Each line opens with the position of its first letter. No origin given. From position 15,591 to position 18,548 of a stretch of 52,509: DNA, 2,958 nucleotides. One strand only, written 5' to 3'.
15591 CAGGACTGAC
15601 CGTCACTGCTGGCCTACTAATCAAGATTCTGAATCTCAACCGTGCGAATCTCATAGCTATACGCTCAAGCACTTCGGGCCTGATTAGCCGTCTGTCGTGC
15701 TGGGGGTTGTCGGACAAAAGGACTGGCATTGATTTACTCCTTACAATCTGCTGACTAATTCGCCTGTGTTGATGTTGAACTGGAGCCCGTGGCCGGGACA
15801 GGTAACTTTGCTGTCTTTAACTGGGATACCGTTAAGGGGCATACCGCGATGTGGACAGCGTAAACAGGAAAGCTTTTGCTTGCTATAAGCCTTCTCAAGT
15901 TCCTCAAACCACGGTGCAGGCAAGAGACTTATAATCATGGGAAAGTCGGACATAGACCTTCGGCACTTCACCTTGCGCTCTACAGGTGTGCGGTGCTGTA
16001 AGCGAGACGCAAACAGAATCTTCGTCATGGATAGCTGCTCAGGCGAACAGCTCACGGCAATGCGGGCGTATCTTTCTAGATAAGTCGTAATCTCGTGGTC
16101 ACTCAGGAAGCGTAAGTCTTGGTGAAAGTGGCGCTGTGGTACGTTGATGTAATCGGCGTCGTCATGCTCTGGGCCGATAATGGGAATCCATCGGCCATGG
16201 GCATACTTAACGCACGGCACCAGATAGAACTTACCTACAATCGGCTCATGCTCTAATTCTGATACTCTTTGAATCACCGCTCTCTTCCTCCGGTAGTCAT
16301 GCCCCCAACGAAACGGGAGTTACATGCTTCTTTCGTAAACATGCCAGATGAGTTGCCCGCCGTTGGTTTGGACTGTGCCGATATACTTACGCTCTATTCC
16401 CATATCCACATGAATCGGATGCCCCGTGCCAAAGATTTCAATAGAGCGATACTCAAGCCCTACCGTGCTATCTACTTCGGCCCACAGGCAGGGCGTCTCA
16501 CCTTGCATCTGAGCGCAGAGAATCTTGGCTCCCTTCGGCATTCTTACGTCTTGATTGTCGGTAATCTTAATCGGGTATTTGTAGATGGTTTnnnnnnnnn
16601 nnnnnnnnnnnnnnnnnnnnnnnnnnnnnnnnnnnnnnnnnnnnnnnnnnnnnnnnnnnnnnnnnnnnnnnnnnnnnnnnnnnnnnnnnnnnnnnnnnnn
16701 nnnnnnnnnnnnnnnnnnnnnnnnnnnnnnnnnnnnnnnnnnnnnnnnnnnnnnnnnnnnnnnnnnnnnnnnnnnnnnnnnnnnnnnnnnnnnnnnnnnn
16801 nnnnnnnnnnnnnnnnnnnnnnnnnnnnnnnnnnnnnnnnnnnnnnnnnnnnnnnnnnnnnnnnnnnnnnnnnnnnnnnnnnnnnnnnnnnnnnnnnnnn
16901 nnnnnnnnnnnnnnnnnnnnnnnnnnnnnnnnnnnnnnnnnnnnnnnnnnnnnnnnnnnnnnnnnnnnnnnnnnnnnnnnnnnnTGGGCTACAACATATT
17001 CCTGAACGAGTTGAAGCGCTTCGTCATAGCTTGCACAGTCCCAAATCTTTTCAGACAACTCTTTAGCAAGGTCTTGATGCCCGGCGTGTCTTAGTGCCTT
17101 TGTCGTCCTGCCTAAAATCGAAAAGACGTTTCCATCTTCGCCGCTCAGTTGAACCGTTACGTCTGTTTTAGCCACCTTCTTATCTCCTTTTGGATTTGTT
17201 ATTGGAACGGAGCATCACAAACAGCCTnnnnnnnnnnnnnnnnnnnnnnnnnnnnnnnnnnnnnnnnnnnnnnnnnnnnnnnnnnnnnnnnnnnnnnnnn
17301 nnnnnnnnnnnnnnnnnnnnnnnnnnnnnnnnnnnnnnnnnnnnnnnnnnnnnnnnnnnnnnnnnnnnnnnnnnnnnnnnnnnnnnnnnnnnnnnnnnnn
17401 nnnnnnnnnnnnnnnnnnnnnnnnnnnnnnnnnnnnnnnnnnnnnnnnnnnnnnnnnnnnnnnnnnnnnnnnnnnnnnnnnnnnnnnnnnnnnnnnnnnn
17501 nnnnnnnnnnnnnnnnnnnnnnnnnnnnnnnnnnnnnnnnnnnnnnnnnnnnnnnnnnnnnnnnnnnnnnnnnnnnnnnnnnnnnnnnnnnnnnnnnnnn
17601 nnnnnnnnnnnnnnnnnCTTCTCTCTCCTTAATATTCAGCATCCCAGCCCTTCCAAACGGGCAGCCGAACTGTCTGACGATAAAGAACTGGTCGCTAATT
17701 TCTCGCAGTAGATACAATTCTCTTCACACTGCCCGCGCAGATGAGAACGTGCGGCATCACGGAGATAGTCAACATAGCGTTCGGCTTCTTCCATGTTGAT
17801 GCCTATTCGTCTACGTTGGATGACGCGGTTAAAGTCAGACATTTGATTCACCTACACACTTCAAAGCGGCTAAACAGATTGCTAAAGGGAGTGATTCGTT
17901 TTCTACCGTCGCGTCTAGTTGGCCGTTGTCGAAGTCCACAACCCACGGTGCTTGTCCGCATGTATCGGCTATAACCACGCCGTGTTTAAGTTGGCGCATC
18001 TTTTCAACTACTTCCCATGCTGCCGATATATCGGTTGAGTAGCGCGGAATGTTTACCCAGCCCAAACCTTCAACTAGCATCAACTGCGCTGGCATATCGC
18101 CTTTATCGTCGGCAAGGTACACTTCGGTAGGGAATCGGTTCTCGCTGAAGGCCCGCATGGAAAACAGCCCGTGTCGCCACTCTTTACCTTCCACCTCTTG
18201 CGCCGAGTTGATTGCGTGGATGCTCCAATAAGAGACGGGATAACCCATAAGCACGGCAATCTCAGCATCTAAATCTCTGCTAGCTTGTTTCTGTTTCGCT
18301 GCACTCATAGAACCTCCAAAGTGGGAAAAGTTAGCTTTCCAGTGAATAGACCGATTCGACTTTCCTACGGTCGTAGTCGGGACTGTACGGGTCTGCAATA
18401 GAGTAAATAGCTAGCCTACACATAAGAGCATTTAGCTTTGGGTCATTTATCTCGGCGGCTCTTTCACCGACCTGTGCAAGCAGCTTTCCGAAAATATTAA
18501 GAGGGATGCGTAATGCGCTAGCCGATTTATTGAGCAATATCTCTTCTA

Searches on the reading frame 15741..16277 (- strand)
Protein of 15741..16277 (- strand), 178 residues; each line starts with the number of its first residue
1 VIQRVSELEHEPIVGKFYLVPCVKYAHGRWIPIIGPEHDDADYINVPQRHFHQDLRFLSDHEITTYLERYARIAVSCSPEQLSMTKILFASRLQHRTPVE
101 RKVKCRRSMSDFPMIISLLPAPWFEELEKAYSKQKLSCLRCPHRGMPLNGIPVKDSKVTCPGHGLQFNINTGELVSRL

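Call 11: search_protein_families(library=phrogs, proteins=[window:15741-16277:-], max_evalue=0.001)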
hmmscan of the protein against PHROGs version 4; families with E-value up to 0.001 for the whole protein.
window:15741-16277:- (178 aa): 1 family
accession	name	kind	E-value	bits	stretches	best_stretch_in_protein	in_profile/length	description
phrog_10072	-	unknown function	2e-13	51.4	1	14-175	5-166/178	-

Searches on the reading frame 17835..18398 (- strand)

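Call 12: search_protein_families(library=phrogs, proteins=[window:17835-18398:-], max_evalue=0.001)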
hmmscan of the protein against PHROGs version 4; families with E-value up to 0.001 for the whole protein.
window:17835-18398:- (187 aa): 1 family
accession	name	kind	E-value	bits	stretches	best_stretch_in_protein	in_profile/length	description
phrog_8017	-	unknown function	9.9e-07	29.8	1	116-184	39-107/111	-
